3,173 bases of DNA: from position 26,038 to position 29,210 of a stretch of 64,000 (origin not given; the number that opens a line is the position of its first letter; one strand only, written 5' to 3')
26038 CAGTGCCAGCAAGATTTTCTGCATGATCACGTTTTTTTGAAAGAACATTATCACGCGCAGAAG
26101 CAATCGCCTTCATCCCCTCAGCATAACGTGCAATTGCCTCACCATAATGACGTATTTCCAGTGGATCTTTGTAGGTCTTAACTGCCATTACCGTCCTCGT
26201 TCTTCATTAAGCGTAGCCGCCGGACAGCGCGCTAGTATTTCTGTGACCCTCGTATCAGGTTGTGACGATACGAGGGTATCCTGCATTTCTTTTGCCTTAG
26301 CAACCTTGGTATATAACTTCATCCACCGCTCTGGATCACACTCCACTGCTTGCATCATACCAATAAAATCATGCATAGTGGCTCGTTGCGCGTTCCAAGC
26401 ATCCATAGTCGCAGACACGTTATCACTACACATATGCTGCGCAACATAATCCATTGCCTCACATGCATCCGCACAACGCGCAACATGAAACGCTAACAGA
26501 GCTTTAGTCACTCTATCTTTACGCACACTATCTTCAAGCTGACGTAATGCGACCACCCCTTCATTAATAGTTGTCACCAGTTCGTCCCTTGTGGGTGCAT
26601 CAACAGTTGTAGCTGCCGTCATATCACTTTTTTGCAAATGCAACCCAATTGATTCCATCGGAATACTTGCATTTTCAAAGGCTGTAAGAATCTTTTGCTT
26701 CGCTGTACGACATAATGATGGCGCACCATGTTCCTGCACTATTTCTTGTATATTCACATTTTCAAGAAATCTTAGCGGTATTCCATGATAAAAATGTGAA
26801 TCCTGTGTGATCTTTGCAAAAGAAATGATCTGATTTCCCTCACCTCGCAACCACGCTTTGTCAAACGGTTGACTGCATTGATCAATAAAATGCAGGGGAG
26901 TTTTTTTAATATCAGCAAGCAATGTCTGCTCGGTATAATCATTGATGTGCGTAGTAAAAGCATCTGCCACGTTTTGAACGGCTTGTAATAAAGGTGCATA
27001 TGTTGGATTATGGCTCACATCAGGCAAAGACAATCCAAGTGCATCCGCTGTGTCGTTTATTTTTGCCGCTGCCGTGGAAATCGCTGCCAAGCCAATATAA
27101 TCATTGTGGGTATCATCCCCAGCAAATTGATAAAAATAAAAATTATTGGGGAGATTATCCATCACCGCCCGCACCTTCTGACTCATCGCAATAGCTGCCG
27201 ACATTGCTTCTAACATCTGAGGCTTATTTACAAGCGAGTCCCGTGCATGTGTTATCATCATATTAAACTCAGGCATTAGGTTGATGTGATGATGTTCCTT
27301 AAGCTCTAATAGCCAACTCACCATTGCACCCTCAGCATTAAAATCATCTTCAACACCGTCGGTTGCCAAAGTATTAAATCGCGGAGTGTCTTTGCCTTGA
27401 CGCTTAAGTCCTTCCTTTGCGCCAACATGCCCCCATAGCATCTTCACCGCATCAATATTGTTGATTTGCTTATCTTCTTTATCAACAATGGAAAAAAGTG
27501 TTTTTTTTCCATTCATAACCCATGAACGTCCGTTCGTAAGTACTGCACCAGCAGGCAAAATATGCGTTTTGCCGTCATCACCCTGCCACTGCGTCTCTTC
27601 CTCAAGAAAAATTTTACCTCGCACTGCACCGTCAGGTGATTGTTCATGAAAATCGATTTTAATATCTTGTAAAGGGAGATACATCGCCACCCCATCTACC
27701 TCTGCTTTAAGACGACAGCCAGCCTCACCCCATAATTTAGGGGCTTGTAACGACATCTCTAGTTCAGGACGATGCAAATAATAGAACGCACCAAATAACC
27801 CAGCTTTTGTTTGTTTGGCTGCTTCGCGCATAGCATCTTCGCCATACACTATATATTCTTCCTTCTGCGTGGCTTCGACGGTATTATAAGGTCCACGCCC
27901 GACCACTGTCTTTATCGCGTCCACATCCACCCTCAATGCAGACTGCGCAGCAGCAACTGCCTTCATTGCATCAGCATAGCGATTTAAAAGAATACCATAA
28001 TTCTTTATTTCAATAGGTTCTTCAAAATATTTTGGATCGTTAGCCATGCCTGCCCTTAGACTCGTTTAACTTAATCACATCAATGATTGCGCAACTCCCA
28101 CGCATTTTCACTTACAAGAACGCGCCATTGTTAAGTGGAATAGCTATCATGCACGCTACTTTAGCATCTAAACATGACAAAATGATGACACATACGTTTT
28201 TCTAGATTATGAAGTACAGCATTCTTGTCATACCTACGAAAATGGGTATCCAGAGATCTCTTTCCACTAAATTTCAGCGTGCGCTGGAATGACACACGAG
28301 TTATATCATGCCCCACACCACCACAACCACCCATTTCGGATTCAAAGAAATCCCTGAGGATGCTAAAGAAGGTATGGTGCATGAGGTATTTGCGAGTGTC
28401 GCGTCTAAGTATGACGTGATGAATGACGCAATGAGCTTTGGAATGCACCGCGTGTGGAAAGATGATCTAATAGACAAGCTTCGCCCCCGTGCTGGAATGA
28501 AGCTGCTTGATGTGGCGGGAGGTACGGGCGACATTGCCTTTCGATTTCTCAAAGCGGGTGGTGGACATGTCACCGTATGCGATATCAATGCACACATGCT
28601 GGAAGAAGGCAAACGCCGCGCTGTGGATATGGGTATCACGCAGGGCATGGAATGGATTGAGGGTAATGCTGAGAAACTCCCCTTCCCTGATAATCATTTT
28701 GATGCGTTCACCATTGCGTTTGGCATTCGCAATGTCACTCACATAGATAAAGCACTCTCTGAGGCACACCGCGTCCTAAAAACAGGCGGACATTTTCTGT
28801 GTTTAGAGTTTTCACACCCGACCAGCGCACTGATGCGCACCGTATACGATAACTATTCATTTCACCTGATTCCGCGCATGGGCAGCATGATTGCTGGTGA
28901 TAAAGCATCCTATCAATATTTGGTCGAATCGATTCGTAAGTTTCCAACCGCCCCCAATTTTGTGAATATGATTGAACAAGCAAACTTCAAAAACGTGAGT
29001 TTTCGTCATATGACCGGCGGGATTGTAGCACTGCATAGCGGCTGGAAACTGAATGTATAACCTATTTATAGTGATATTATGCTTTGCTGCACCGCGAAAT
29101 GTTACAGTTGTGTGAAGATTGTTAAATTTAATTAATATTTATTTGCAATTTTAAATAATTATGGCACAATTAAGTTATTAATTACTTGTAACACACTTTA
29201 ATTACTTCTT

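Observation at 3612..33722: A Pho-box-type promoter marks a dispersed regulon made only of orphan genes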

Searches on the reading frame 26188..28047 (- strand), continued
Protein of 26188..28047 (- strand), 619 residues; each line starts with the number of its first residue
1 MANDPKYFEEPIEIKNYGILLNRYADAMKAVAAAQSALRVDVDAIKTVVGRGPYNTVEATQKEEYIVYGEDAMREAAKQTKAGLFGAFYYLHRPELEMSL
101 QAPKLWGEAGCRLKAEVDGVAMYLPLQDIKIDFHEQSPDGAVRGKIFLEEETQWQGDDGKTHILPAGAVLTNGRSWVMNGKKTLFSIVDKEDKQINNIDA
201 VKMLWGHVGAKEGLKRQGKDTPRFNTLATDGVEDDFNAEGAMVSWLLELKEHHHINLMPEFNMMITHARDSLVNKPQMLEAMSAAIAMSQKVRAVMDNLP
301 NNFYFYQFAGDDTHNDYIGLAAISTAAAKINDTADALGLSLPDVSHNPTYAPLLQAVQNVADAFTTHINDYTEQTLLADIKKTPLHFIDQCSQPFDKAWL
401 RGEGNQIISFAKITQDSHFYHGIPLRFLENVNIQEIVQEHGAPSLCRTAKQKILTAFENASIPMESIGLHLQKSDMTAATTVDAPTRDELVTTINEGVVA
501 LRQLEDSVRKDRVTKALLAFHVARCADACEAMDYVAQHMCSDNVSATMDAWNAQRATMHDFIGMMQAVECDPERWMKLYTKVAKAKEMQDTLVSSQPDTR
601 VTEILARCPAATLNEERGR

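Call 70: list_cluster_members(proteins=[P0014, P0015, P0016, P0017, P0018, P0019, P0020, P0021, P0024, P0026])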
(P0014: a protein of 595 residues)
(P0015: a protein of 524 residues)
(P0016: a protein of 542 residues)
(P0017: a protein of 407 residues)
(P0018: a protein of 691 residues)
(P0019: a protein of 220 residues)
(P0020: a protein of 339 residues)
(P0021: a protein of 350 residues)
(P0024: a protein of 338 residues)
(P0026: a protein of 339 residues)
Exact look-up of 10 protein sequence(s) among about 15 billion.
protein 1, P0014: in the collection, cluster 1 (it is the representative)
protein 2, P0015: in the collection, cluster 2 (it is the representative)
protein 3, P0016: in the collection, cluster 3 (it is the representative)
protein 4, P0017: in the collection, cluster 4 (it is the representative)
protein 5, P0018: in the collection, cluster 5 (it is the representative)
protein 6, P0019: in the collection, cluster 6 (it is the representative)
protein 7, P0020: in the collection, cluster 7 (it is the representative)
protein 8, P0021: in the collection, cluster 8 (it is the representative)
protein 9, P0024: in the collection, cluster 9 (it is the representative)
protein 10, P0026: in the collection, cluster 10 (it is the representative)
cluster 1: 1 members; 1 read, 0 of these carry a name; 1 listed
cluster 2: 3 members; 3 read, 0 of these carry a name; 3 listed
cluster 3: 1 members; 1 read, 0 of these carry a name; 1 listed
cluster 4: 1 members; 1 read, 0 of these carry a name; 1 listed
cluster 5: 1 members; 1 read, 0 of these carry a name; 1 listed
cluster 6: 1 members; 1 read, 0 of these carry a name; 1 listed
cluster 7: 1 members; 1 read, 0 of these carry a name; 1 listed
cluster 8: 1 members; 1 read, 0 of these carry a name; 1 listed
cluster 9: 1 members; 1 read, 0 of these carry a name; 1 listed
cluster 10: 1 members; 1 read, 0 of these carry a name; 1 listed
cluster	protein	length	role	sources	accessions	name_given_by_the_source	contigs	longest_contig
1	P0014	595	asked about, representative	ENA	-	-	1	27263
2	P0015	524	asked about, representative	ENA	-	-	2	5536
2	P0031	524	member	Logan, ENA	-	-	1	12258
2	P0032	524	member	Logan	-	-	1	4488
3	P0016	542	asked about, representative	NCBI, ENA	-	-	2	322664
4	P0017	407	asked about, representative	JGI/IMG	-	-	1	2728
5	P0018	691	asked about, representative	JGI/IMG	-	-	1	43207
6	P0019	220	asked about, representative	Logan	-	-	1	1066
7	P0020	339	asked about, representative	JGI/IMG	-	-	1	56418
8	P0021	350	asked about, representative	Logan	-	-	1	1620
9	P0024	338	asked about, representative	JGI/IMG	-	-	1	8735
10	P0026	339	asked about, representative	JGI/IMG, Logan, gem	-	-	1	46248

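Call 72: find_encoding_contigs(protein=P0014, flank=10000, max_places=1)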
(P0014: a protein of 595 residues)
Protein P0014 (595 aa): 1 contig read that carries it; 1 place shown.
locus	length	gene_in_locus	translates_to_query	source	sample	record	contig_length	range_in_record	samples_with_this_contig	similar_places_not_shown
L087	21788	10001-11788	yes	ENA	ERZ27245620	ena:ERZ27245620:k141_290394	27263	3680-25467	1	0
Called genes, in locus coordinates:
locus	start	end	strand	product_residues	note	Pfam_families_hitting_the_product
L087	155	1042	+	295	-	PF03618:Kinase-PPPase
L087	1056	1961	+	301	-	PF08501:Shikimate_dh_N, PF03435:Sacchrp_dh_NADP (faint), PF03807:F420_oxidored (faint), PF01488:Shikimate_DH, PF18317:SDH_C (weak)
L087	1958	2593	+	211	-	PF01121:CoaE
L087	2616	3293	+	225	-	PF00929:RNase_T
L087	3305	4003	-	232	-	PF01738:DLH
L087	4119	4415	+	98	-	PF20099:DUF6489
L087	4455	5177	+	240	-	-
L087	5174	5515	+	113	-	-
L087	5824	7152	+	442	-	PF10396:TrmE_N, PF12631:MnmE_helical, PF01926:MMR_HSR1, PF02421:FeoB_N, PF00350:Dynamin_N (faint)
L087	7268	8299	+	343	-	PF00535:Glycos_transf_2, PF10111:Glyco_tranf_2_2, PF13641:Glyco_tranf_2_3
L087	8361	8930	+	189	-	-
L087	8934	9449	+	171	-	-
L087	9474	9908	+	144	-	-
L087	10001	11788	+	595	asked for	-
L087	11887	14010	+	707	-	-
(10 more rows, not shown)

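Call 73: find_encoding_contigs(protein=P0016, flank=10000, max_places=1)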
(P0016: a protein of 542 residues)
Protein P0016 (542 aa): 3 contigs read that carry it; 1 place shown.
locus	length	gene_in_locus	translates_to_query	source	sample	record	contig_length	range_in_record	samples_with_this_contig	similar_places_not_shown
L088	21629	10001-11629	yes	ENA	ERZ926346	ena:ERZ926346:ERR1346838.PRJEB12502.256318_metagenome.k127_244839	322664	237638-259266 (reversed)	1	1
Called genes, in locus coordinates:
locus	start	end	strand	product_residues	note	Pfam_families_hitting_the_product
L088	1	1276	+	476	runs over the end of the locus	PF21799:MurD-like_N, PF08245:Mur_ligase_M, PF02875:Mur_ligase_C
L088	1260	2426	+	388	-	PF01098:FTSW_RODA_SPOVE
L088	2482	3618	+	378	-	PF03033:Glyco_transf_28, PF04101:Glyco_tran_28_C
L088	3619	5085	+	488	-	PF01225:Mur_ligase, PF08245:Mur_ligase_M, PF02875:Mur_ligase_C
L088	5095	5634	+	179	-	-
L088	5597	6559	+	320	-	PF01565:FAD_binding_4, PF02873:MurB_C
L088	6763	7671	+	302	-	PF01820:Dala_Dala_lig_N, PF07478:Dala_Dala_lig_C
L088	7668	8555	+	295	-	PF08478:POTRA_1, PF03799:FtsQ_DivIB_C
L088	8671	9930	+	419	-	PF11104:PilM_2 (faint), PF02491:SHS2_FTSA, PF06723:MreB_Mbl (weak), PF14450:FtsA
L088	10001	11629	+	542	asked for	-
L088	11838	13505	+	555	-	PF00091:Tubulin, PF12327:FtsZ_C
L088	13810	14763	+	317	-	PF03331:LpxC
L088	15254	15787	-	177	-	PF00583:Acetyltransf_1, PF13673:Acetyltransf_10, PF13508:Acetyltransf_7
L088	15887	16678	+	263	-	PF09976:TPR_21 (faint), PF12895:ANAPC3 (faint), PF13424:TPR_12 (faint), PF13432:TPR_16 (faint), PF13512:TPR_18, PF07719:TPR_2 (faint), PF13174:TPR_6 (faint), PF13525:YfiO, +2 more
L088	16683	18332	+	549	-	PF02463:SMC_N, PF13476:AAA_23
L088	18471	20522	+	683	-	PF22745:Nlig-Ia, PF01653:DNA_ligase_aden, PF03120:OB_DNA_ligase, PF03119:DNA_ligase_ZBD, PF14520:HHH_5 (faint), PF12826:HHH_2, PF00533:BRCT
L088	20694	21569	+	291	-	PF06325:PrmA, PF05175:MTS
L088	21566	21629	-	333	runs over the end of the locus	PF01471:PG_binding_1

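Call 74: find_encoding_contigs(protein=P0018, flank=10000, max_places=1)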
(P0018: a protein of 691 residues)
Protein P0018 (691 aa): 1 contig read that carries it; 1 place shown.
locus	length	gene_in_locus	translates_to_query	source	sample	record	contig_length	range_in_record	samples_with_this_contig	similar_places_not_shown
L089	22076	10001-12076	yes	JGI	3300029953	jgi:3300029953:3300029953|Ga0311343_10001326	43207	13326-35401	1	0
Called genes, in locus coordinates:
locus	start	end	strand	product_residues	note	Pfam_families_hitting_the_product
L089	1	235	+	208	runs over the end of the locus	PF13640:2OG-FeII_Oxy_3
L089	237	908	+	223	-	-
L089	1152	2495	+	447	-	PF11563:Protoglobin, PF00015:MCPsignal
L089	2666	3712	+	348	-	PF00155:Aminotran_1_2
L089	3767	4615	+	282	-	PF01408:GFO_IDH_MocA (weak), PF02826:2-Hacid_dh_C, PF03446:NAD_binding_2, PF03807:F420_oxidored, PF10727:Rossmann-like (faint), PF02153:PDH_N, PF20463:PDH_C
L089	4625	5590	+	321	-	PF00800:PDT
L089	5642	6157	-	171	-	-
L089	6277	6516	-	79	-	-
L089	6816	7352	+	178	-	PF11181:YflT (weak)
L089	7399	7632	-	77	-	-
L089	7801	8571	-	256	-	PF00027:cNMP_binding, PF13545:HTH_Crp_2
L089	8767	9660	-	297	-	-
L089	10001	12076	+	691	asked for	-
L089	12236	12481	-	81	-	PF12441:CopG_antitoxin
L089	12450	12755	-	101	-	PF04365:BrnT_toxin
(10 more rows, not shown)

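Call 79: predict_structure(alignment_id=A2)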
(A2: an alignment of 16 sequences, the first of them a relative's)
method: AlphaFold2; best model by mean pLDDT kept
length: 619 residues; sequences in the alignment: 16
mean_pLDDT: 85.9   pTM: 0.70
mean pLDDT of the five models: 85.9, 84.0, 83.5, 83.3, 82.5
residues with pLDDT >= 90: 372; 70-90: 165; 50-70: 39; < 50: 43
segments of 3 or more residues with pLDDT < 50: 412-419, 587-619
pLDDT, mean of each block of 10 residues (from residue 1): 85 96 94 89 93 84 77 87 96 96 98 92 97 93 95 96 95 92 93 97 96 91 93 80 97 98 97 97 97 84 56 76 93 96 93 92 83 82 82 88 79 46 73 86 90 94 92 69 83 97 96 95 97 85 79 94 96 92 57 36 39 31
secondary structure, 60 per line:
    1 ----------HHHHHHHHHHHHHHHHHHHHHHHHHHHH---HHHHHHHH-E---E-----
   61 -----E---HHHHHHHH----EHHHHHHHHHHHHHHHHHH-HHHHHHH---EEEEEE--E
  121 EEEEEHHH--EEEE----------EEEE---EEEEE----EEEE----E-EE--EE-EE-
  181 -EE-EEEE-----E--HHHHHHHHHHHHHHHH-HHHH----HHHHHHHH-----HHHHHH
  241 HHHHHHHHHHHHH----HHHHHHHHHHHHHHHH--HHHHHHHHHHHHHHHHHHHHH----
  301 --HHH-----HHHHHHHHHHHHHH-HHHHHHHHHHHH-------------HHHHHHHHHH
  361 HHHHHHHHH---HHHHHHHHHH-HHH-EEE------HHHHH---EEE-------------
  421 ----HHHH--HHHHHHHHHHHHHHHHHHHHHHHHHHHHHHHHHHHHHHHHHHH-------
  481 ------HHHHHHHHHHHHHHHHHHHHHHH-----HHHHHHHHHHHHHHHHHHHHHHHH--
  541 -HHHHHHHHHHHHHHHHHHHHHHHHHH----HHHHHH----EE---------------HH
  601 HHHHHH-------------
elements in order: H11-38 H42-49 H70-77 H83-100 H102-108 E112-117 E120-125 E131-134 E145-148 E152-156 E161-164 E185-188 H197-212 H214-217 H222-229 H235-253 H258-273 H276-296 H311-324 H326-337 H351-369 H373-382 E388-390 H397-401 E405-407 H425-428 H431-473 H487-509 H515-538 H542-567 H572-577 H599-606

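Call 82: fold_search(model_id=the predicted structure, library=pdb)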
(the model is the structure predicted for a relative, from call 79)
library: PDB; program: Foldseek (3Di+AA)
matches with E <= 10: 121; with E <= 0.001: 0
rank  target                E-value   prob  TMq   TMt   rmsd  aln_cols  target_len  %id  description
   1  8rf0_A                4.8e-01  0.14  0.13  0.04  24.6       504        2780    9  WT-CGS sample in nanodisc (released 2024-03-20)
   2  9exz_B                5.1e-01  0.09  0.10  0.11  23.5       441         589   13  Efficient and scalable protein design using a relaxed sequence space (released 2024-10-16)
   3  8cws_A                6.8e-01  0.05  0.08  0.10  23.8       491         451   11  Accurate computational design of genetically encoded 3D protein crystals (released 2023-11-01)
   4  8szc_D                8.1e-01  0.03  0.07  0.06  31.2       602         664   12  Heterodimeric ABC transporter BmrCD in the inward-facing conformation bound to substrate and ATP: BmrCD_IF-1HT/ATP (released 2023-11-15)
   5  7yse_D                1.0e+00  0.03  0.10  0.10  25.1       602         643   13  Crystal structure of E. coli heterotetrameric GlyRS in complex with tRNA (released 2023-02-01)
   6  9k2v_A                1.4e+00  0.05  0.10  0.08  23.4       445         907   13  Cyanophage A4 pre-ejectosome (released 2025-04-09)
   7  9exz_A                1.4e+00  0.04  0.09  0.09  25.1       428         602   10  Efficient and scalable protein design using a relaxed sequence space (released 2024-10-16)
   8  5fjd_A                1.6e+00  0.94  0.13  0.59   4.0       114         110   15  APO-CSP1 (COPPER STORAGE PROTEIN 1) FROM METHYLOSINUS TRICHOSPORIUM OB3B (released 2015-11-18)
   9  9exz_C                1.9e+00  0.03  0.09  0.09  26.6       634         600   11  Efficient and scalable protein design using a relaxed sequence space (released 2024-10-16)
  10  5jrw_C                2.0e+00  0.04  0.08  0.13  27.5       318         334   10  Crystal structure of Thermotoga maritima mutant D89R/D253R (released 2017-01-25)
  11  1sj8                  2.1e+00  0.14  0.13  0.24  22.3       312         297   13  Solution Structure of the R1R2 Domains of Talin (released 2004-08-24)
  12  9jtw_A                2.1e+00  0.08  0.15  0.21  20.2       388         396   10  AtALMT1 with LMNG and sterol mimic CHS (released 2025-03-12)
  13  6ek9                  2.2e+00  0.87  0.14  0.59   5.1       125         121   10  Cytosolic copper storage protein Csp from Streptomyces lividans: Cu loaded form (released 2018-08-08)
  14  8cwy_A                2.2e+00  0.05  0.09  0.11  26.9       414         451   12  Accurate computational design of genetically encoded 3D protein crystals (released 2023-11-01)
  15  5jrw_D                2.2e+00  0.04  0.09  0.14  27.9       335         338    9  Crystal structure of Thermotoga maritima mutant D89R/D253R (released 2017-01-25)
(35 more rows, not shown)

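Call 84: search_protein_families(library=pfam, alignment_id=A2, max_evalue=0.01)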
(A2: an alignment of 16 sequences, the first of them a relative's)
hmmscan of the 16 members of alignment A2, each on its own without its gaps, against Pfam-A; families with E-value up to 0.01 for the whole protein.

A. member 1, P0001 (619 aa): 0 families

B. families by the number of members that match (of 16 scanned): 0 families

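Call 88: fold_search(model_id=the predicted structure, library=viral)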
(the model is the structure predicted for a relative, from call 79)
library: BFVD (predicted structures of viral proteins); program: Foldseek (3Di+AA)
matches with E <= 10: 207; with E <= 0.001: 0
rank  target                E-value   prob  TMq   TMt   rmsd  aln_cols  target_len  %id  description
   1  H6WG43                2.4e-01  0.05  0.07  0.07  32.9       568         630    9  DNA gyrase [Cyanophage S-TIM5]
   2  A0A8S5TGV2            2.8e-01  0.12  0.11  0.12  33.0       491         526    9  Uncharacterized protein [Myoviridae sp. ctIty1]
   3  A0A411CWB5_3          4.6e-01  0.06  0.10  0.06  28.1       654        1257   10  (no name in the UniProt tables at hand)
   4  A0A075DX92            5.7e-01  0.25  0.06  0.28  11.1        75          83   12  (no name in the UniProt tables at hand)
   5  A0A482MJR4            6.3e-01  0.08  0.12  0.08  24.2       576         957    9  Uncharacterized protein [Nodularia phage vB_NspS-kac68v161]
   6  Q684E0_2              6.5e-01  0.05  0.09  0.07  26.1       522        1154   11  (no name in the UniProt tables at hand)
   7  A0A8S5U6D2            6.8e-01  0.06  0.10  0.09  30.1       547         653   11  Uncharacterized protein [Myoviridae sp. ctBCv9]
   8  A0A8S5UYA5            7.8e-01  0.02  0.08  0.08  27.1       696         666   11  Intron-binding protein aquarius N-terminus [Phage sp. ctKtV17]
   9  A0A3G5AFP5            8.5e-01  0.02  0.07  0.09  23.2       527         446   12  Uncharacterized protein [Solivirus sp.]
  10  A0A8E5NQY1            9.3e-01  0.06  0.08  0.11  27.7       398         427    9  (no name in the UniProt tables at hand)
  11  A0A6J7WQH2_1          9.3e-01  0.06  0.09  0.05  32.7       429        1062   12  Large polyvalent protein associated domain-containing protein [uncultured Caudovirales phage]
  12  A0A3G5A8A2            9.7e-01  0.04  0.09  0.12  21.5       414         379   11  Uncharacterized protein [Hyperionvirus sp.]
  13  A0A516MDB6            1.0e+00  0.75  0.14  0.46   8.8       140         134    9  (no name in the UniProt tables at hand)
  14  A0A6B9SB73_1          1.1e+00  0.03  0.09  0.05  35.5       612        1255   10  Polyprotein (Fragment) [Rondonia picorna-like virus]
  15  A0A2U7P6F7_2          1.2e+00  0.05  0.09  0.06  35.4       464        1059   12  (no name in the UniProt tables at hand)
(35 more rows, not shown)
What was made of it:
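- Tried and rejected: Nothing below E 0.2 (calls 82, 88).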

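Call 89: find_encoding_contigs(protein=P0009, flank=6000, max_places=1)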
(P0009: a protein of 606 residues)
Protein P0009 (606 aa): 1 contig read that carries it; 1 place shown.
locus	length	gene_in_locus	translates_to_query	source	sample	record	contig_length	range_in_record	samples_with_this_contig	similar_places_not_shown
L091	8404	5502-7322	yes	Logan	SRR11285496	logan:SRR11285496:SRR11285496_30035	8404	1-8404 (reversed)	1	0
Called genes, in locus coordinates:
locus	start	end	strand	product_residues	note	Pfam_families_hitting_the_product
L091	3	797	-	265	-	?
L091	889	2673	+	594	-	PF13328:HD_4 (weak), PF01966:HD (weak)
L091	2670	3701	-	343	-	PF03486:HI0933_like (faint), PF07992:Pyr_redox_2, PF01266:DAO (faint), PF13738:Pyr_redox_3, PF00070:Pyr_redox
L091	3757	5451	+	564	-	PF00501:AMP-binding, PF13193:AMP-binding_C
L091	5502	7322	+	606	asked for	-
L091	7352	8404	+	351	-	?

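Call 90: find_encoding_contigs(protein=P0031, flank=8000, max_places=1)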
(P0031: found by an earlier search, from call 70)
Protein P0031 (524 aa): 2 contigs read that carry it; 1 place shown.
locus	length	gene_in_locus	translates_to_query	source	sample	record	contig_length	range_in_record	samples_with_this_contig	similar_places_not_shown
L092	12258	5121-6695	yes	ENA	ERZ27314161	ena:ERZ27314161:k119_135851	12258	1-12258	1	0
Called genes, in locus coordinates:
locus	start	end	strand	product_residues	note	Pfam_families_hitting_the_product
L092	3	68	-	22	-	?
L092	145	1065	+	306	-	PF01565:FAD_binding_4, PF02873:MurB_C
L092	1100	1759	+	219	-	-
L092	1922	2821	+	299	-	PF01820:Dala_Dala_lig_N, PF07478:Dala_Dala_lig_C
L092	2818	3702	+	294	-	PF08478:POTRA_1, PF03799:FtsQ_DivIB_C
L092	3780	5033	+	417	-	PF11104:PilM_2 (faint), PF02491:SHS2_FTSA, PF06723:MreB_Mbl, PF06277:EutA (weak), PF14450:FtsA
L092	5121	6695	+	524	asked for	-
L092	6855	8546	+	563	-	PF00091:Tubulin, PF12327:FtsZ_C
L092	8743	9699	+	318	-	PF03331:LpxC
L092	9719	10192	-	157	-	PF00583:Acetyltransf_1, PF13673:Acetyltransf_10, PF13508:Acetyltransf_7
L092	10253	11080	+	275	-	PF13512:TPR_18, PF14559:TPR_19 (faint), PF13428:TPR_14 (faint), PF13525:YfiO, PF13174:TPR_6 (faint), PF13432:TPR_16 (weak)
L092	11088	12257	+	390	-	?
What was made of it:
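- The C-family gene sits between ftsA and ftsZ in L088 and L092 (calls 73, 90).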

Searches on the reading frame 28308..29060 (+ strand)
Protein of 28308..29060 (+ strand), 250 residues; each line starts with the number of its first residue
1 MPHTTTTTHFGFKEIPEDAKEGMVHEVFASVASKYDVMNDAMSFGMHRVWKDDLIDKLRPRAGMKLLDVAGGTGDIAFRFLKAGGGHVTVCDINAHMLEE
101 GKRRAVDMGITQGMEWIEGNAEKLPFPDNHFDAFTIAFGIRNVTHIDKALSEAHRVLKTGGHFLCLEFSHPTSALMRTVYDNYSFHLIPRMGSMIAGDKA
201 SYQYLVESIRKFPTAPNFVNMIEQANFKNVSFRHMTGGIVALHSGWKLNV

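Call 13: search_protein_families(library=pfam, proteins=[window:28308-29060:+], max_evalue=0.001)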
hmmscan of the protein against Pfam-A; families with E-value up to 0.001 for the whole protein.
window:28308-29060:+ (250 aa): 7 families
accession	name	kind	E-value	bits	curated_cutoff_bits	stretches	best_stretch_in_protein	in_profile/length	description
PF01209.24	Ubie_methyltran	-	3.4e-87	292.1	20.1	1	18-247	3-233/233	ubiE/COQ5 methyltransferase family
PF08241.18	Methyltransf_11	-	1e-20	74.6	21.2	1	67-165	1-95/95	Methyltransferase domain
PF13649.12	Methyltransf_25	-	1.3e-20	74.3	27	1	67-161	2-97/97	Methyltransferase domain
PF13847.12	Methyltransf_31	-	3.6e-16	59.6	27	1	61-179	2-122/145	Methyltransferase domain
PF08242.18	Methyltransf_12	-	3.1e-11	44.3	30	1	67-163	1-98/98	Methyltransferase domain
PF13489.12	Methyltransf_23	-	4e-10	40.1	27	1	53-231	11-163/164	Methyltransferase domain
PF05175.20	MTS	-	0.00044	20.4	23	1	54-169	23-142/170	Methyltransferase small domain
